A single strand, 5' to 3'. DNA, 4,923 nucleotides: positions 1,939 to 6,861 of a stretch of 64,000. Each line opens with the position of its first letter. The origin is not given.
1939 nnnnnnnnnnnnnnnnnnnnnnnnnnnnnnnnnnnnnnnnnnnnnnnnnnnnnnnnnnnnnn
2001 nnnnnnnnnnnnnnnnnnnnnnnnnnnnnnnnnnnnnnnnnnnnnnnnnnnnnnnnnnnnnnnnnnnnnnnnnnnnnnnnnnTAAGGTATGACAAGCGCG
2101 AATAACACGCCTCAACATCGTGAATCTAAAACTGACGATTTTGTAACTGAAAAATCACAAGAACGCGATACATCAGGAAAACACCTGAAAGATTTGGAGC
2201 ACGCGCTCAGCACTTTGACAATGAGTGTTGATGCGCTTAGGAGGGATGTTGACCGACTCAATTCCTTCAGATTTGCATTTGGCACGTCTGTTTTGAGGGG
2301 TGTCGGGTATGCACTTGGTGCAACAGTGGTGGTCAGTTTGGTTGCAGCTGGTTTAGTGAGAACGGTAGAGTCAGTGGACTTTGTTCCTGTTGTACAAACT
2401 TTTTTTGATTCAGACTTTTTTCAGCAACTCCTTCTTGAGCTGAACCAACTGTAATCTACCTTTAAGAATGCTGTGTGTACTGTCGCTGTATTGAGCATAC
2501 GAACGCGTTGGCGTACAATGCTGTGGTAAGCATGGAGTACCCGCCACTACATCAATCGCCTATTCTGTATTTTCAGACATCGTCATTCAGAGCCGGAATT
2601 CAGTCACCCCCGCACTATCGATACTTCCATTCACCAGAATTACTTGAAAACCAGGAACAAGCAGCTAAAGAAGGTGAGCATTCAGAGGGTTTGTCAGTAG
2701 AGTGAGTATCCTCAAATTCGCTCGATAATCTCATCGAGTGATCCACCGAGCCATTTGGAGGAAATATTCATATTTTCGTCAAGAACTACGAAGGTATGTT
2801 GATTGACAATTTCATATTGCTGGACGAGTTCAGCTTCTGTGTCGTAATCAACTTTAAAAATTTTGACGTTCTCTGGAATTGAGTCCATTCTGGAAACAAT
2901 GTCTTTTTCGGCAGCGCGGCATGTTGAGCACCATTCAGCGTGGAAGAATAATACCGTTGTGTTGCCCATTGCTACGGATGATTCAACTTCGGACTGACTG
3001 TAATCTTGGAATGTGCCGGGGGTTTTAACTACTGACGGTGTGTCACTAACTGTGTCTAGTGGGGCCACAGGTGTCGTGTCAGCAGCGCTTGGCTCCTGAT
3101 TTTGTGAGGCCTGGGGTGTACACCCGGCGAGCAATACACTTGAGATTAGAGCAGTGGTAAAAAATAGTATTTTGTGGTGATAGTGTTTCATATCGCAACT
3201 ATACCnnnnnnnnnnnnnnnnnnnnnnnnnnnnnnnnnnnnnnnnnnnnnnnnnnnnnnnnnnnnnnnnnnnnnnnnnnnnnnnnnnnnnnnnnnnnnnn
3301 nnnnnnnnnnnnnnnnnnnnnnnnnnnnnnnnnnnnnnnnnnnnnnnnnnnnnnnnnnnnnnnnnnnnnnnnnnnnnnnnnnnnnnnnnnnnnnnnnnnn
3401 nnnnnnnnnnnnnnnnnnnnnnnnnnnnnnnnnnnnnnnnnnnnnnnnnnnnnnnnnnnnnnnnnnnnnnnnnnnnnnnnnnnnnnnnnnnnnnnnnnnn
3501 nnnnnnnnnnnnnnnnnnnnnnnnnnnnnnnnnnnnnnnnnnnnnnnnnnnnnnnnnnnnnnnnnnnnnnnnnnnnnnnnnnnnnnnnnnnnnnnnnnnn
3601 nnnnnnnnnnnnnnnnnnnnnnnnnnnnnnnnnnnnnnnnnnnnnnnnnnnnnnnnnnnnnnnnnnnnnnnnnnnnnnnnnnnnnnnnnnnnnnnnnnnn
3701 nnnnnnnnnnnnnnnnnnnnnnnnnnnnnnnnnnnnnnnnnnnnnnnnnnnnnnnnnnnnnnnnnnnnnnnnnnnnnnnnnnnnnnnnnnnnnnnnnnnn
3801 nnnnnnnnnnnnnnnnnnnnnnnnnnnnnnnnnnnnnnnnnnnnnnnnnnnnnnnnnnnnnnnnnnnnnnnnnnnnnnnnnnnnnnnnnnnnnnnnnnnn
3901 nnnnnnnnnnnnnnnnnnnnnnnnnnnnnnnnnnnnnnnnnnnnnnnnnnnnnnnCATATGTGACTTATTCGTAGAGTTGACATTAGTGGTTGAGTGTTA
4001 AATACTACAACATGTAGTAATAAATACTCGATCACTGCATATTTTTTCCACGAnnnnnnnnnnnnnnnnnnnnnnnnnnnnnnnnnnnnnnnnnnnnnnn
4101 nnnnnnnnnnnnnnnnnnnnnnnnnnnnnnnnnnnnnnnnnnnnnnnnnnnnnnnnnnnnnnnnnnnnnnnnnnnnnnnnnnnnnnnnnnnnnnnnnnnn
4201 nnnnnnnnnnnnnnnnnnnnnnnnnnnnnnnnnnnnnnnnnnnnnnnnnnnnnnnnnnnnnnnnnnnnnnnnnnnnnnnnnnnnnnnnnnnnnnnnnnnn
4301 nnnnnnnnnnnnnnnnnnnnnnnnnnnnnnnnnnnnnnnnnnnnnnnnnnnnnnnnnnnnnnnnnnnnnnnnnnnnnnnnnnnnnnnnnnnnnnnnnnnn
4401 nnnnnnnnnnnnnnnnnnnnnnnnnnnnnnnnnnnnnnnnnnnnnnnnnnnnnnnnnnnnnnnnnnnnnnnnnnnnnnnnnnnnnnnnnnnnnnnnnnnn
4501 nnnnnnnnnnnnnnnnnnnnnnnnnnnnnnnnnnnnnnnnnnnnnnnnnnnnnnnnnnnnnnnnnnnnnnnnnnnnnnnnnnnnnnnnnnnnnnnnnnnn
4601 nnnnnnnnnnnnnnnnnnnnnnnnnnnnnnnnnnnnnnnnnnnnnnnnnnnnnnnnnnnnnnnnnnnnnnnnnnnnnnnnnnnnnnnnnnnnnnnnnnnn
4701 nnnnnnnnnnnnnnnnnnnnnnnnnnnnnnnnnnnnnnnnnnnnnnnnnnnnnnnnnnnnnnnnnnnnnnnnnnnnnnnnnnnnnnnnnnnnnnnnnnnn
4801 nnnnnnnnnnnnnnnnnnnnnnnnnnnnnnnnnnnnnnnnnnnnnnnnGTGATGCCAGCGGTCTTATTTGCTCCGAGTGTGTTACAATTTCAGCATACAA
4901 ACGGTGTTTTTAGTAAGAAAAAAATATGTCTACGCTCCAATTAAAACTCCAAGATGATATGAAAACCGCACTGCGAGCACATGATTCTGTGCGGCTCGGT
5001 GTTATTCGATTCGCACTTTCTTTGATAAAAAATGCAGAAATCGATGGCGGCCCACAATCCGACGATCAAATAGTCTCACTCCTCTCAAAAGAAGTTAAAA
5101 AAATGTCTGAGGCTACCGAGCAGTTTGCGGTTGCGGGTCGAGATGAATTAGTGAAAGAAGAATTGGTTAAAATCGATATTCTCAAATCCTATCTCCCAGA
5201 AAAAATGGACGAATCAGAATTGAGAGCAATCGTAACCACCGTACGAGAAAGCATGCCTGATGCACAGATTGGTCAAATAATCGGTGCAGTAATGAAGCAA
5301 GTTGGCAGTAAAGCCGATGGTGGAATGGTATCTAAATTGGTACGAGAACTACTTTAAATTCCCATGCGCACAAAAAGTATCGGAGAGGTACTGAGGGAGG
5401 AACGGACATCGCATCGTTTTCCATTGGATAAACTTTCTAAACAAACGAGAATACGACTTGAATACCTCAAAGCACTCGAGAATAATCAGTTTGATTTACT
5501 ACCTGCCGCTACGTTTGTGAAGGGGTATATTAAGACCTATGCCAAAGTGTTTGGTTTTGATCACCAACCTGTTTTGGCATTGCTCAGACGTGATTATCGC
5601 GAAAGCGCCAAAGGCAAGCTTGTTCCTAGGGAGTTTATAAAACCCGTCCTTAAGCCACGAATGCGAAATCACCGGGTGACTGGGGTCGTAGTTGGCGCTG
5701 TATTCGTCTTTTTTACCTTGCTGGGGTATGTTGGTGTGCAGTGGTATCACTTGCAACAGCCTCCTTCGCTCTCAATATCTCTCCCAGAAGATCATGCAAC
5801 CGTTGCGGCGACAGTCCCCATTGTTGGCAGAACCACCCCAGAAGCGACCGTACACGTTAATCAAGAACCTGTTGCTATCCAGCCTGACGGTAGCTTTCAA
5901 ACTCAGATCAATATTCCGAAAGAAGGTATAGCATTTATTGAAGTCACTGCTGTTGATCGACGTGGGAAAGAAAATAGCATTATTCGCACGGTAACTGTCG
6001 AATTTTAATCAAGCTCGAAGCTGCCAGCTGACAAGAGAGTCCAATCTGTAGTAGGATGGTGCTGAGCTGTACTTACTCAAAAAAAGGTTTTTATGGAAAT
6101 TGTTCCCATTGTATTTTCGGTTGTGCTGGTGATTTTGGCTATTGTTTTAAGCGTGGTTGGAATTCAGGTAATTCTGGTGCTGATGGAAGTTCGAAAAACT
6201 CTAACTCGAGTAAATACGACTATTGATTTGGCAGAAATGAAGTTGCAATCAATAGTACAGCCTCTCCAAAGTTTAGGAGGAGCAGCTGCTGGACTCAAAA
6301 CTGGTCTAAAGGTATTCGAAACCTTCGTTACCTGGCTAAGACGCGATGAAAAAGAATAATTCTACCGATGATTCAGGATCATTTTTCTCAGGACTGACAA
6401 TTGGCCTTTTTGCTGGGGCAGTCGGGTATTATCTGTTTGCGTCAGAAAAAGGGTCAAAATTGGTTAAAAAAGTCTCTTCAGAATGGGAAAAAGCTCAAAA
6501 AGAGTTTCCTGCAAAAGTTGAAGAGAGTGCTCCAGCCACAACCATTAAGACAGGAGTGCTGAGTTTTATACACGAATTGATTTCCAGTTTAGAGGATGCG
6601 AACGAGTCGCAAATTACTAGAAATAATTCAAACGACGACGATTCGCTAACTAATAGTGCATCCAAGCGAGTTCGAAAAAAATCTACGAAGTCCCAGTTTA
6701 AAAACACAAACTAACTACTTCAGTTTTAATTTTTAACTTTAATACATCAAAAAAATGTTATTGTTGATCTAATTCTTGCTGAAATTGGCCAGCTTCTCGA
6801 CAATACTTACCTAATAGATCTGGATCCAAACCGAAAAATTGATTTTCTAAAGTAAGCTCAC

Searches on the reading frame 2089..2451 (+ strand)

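Call 81: search_protein_families(library=pfam, proteins=[window:2089-2451:+], max_evalue=0.001)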
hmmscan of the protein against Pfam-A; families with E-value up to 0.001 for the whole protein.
window:2089-2451:+ (121 aa): 1 family
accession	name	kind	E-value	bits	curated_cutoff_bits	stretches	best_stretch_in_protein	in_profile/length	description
PF18910.5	DUF5665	-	4e-05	24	27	1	61-102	7-44/56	Domain of unknown function (DUF5665)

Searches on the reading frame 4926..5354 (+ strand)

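Call 81: search_protein_families(library=pfam, proteins=[window:4926-5354:+], max_evalue=0.001)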
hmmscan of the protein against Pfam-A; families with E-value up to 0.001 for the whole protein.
window:4926-5354:+ (143 aa): 3 families
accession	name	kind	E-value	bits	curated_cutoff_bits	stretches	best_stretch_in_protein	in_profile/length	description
PF09424.15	YqeY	-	1.5e-33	116.3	27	1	7-143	3-143/143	Yqey-like protein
PF02637.23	GatB_Yqey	-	0.00044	20.6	27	0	111-143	116-148/148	GatB domain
PF13684.11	FakA-like_C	-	0.00055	19.8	23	1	7-117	97-201/216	Fatty acid kinase subunit A-like, C-terminal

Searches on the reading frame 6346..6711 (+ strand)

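Call 81: search_protein_families(library=pfam, proteins=[window:6346-6711:+], max_evalue=0.001)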
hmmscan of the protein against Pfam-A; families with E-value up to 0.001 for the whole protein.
window:6346-6711:+ (122 aa): 1 family
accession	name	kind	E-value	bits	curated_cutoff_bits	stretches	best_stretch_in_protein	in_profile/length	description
PF12732.12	YtxH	-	5.7e-06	27.1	37.5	1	15-57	2-44/71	YtxH-like protein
